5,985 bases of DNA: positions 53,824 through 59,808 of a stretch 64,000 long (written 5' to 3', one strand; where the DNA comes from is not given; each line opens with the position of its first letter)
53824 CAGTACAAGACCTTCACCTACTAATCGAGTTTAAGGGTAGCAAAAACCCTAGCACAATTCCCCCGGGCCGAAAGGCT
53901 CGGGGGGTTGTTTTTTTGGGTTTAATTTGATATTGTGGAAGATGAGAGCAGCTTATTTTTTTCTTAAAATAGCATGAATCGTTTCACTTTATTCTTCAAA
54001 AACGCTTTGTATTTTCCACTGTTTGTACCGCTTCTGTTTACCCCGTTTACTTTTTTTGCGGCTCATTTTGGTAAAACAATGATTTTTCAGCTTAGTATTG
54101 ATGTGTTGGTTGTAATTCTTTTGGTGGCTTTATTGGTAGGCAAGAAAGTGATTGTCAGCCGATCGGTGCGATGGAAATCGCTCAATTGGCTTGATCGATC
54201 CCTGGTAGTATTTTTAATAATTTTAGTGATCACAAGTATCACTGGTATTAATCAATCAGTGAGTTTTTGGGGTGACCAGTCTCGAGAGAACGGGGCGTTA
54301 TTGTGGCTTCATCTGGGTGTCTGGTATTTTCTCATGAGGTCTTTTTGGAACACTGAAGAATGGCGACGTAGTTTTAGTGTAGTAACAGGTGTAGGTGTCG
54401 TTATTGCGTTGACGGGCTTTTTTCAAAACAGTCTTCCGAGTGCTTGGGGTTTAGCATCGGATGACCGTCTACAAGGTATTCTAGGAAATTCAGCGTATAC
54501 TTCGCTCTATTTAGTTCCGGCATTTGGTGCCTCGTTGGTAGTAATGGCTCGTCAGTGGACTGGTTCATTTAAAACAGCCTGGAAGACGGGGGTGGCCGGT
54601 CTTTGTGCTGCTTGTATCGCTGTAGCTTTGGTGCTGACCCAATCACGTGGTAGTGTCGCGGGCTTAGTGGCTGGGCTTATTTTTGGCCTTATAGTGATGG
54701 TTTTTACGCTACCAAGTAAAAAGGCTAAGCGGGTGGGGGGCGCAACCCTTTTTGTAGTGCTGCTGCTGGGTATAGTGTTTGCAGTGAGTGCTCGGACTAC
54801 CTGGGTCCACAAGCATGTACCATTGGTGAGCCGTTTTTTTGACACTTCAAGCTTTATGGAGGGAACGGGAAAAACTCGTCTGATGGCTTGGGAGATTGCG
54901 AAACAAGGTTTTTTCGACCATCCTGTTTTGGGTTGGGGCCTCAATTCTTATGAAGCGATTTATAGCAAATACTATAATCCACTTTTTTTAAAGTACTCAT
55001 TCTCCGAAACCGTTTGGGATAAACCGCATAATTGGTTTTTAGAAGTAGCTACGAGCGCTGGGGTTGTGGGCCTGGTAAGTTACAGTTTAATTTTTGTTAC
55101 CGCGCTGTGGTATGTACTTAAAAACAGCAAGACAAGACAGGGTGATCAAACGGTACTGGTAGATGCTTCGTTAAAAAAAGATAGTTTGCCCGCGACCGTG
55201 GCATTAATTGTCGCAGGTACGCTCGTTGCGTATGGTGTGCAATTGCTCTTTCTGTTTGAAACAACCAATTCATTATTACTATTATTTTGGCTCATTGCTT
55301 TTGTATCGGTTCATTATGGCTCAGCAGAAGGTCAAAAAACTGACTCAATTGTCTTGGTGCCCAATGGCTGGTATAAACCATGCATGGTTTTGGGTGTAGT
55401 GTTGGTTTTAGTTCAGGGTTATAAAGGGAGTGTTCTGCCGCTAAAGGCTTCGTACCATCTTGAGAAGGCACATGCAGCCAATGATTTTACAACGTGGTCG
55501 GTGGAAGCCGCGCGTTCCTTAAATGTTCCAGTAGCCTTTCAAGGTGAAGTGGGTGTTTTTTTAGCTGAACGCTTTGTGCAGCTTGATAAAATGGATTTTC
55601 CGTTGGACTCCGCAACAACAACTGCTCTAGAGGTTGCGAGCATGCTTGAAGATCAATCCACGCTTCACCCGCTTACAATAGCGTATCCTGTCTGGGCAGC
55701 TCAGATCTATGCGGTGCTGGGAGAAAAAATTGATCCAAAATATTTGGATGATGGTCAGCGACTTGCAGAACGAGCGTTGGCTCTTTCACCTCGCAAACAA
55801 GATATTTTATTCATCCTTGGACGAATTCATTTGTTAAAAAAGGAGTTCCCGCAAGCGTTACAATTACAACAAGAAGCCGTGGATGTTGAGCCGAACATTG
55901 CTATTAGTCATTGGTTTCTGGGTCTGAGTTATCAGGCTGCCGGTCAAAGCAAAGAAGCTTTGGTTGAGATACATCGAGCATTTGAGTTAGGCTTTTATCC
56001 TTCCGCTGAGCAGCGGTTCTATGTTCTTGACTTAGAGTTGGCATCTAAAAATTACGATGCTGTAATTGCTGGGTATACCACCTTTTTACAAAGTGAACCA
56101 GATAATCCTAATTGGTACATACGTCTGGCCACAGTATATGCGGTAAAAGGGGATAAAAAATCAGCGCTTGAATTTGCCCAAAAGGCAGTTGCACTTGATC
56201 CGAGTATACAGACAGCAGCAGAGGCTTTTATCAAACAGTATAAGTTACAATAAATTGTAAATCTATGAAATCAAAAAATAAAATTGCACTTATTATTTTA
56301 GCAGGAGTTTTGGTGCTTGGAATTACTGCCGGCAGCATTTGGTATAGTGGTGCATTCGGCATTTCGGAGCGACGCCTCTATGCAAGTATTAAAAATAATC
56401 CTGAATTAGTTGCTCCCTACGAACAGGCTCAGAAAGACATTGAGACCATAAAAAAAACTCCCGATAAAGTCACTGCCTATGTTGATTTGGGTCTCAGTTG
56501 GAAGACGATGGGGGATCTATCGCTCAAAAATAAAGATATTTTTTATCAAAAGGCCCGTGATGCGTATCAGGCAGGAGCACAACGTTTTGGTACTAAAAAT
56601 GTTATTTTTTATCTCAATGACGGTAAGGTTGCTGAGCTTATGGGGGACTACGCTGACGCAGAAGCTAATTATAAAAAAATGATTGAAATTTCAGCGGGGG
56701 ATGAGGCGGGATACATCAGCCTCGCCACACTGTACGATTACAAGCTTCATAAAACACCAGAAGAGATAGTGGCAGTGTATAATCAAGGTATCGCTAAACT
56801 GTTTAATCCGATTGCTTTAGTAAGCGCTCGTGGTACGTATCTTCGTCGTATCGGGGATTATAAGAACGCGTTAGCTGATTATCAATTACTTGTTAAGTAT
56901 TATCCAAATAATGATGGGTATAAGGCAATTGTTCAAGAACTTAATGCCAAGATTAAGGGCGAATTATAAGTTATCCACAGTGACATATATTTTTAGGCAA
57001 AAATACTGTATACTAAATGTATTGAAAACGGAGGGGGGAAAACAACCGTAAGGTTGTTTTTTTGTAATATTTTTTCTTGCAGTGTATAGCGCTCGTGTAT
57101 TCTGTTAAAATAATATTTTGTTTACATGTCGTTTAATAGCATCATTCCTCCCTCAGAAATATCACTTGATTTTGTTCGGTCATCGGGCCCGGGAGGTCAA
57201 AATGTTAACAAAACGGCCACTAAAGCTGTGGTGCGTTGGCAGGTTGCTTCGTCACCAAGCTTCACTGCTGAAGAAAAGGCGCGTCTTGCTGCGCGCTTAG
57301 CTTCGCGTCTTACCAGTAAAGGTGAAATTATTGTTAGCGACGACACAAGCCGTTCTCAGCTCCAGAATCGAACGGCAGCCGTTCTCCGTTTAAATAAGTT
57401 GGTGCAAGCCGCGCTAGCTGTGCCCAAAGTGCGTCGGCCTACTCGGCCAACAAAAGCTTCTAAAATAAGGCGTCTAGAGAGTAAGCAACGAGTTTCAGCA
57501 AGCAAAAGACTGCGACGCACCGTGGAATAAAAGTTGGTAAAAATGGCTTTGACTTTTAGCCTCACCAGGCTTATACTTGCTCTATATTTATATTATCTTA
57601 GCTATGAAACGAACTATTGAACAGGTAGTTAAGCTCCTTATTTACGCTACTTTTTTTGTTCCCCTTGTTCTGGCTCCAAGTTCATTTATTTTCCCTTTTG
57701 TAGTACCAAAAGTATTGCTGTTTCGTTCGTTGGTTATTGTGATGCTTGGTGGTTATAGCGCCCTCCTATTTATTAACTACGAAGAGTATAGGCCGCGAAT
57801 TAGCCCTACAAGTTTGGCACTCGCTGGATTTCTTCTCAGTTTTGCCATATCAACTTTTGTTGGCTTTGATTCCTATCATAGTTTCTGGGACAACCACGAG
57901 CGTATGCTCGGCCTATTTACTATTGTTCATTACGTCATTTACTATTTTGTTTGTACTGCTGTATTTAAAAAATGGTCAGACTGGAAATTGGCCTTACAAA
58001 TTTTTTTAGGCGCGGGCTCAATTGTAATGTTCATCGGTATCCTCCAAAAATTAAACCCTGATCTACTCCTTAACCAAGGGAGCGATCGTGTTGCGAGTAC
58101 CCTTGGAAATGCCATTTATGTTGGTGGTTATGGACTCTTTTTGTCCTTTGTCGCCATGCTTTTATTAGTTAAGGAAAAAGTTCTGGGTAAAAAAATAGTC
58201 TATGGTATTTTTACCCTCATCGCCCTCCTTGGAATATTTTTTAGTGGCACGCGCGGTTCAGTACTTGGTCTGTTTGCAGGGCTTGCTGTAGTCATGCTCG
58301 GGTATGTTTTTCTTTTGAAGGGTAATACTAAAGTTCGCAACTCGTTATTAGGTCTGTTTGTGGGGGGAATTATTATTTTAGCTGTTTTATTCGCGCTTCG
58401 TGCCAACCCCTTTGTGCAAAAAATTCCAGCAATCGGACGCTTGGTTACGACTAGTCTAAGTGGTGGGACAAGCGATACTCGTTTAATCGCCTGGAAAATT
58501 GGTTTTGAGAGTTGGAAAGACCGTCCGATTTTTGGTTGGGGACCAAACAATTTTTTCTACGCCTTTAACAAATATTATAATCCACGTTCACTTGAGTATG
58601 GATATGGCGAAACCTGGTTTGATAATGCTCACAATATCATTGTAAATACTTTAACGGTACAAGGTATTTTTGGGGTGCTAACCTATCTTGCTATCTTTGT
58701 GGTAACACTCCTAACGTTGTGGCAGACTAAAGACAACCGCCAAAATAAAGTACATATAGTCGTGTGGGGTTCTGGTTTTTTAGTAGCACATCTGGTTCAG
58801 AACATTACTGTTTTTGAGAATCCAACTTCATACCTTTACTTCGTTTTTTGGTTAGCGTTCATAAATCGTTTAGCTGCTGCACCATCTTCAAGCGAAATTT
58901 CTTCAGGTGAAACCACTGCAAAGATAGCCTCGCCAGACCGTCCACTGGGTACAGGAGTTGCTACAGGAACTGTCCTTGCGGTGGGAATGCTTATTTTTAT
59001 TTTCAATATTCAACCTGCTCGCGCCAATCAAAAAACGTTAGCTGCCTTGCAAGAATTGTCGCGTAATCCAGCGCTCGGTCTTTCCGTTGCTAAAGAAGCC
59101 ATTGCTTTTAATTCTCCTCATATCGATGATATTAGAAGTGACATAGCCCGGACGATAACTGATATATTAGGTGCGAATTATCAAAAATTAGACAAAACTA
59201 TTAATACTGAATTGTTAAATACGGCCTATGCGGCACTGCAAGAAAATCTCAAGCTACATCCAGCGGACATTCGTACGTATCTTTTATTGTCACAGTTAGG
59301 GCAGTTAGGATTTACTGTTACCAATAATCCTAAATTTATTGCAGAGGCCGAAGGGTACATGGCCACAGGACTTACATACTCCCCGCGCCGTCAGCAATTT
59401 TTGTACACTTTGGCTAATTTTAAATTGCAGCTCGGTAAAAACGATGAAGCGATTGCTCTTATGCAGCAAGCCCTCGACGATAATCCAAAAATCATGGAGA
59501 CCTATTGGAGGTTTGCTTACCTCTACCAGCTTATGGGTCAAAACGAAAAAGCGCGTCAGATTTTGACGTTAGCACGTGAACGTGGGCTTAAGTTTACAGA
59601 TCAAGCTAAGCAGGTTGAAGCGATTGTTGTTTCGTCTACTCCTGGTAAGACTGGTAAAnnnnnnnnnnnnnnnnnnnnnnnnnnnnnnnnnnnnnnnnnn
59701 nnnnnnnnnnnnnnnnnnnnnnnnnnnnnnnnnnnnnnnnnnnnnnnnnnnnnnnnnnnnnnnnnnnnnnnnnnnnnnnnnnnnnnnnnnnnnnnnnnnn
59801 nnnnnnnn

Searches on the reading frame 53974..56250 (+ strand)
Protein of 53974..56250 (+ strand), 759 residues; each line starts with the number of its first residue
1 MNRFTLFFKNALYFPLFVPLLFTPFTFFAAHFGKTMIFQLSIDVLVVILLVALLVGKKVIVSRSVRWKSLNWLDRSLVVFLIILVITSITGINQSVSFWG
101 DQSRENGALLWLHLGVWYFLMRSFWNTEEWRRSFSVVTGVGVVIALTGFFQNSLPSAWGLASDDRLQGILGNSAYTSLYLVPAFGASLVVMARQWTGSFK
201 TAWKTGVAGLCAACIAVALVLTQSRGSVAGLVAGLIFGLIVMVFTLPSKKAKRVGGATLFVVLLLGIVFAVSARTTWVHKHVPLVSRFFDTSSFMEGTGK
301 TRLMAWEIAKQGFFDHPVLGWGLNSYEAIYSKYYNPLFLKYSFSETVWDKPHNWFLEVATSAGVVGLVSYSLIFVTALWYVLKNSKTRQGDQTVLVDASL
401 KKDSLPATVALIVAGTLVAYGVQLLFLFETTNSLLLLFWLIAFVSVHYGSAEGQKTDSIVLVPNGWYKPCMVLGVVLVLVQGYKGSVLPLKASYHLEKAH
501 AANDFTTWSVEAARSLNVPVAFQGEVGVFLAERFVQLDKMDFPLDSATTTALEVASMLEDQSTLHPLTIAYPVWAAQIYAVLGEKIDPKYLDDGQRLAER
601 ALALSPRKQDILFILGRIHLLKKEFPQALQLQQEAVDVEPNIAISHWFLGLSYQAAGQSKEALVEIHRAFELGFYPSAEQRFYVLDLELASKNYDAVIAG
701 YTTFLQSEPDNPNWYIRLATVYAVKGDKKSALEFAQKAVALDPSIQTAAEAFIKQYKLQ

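Call 47: search_protein_families(library=pfam, proteins=[window:53974-56250:+], max_evalue=0.00001)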
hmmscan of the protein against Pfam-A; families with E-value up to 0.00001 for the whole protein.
window:53974-56250:+ (759 aa): 6 families
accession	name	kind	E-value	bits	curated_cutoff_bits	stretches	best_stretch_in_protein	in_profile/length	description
PF04932.20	Wzy_C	-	6.5e-19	68.6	31.7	1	211-370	2-148/149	O-Antigen ligase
PF13432.12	TPR_16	-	8.6e-11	42.5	32.7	0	592-637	14-59/65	Tetratricopeptide repeat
PF07719.23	TPR_2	-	1.2e-10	41.1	27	0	714-744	3-33/34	Tetratricopeptide repeat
PF14559.12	TPR_19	-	3.6e-08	34.1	25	0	689-744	2-57/68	Tetratricopeptide repeat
PF00515.34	TPR_1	-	1.2e-07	31.7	27.8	0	714-744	3-33/34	Tetratricopeptide repeat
PF13424.12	TPR_12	-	1.7e-06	28.6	30.1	0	613-663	14-65/77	Tetratricopeptide repeat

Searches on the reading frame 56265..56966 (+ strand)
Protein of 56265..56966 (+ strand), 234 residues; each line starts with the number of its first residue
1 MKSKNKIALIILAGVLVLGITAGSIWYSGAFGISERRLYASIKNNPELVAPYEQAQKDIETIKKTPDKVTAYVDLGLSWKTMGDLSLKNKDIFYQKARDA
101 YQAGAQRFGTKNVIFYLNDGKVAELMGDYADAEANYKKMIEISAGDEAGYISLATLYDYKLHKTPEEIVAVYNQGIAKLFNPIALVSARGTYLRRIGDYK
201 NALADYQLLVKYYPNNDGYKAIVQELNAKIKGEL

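Call 66: search_protein_families(library=pfam, proteins=[window:56265-56966:+], max_evalue=0.00001)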
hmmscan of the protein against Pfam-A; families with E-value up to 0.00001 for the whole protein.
window:56265-56966:+ (234 aa): 2 families
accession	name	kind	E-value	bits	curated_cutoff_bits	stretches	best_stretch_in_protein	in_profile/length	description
PF07719.23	TPR_2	-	3.9e-07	30.1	27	0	188-216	6-34/34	Tetratricopeptide repeat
PF00515.34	TPR_1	-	3.8e-06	26.9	27.8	0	116-142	4-30/34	Tetratricopeptide repeat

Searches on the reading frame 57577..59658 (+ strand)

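Call 66: search_protein_families(library=pfam, proteins=[window:57577-59658:+], max_evalue=0.00001)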
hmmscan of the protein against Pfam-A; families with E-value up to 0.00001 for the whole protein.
window:57577-59658:+ (694 aa): 3 families
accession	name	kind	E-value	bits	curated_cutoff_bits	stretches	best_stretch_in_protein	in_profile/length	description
PF04932.20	Wzy_C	-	5.2e-20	72.2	31.7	1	212-371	2-149/149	O-Antigen ligase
PF14559.12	TPR_19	-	6.8e-10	39.6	25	1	617-669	2-54/68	Tetratricopeptide repeat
PF13181.12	TPR_8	-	9e-06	25.9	25.7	0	608-634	3-29/34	Tetratricopeptide repeat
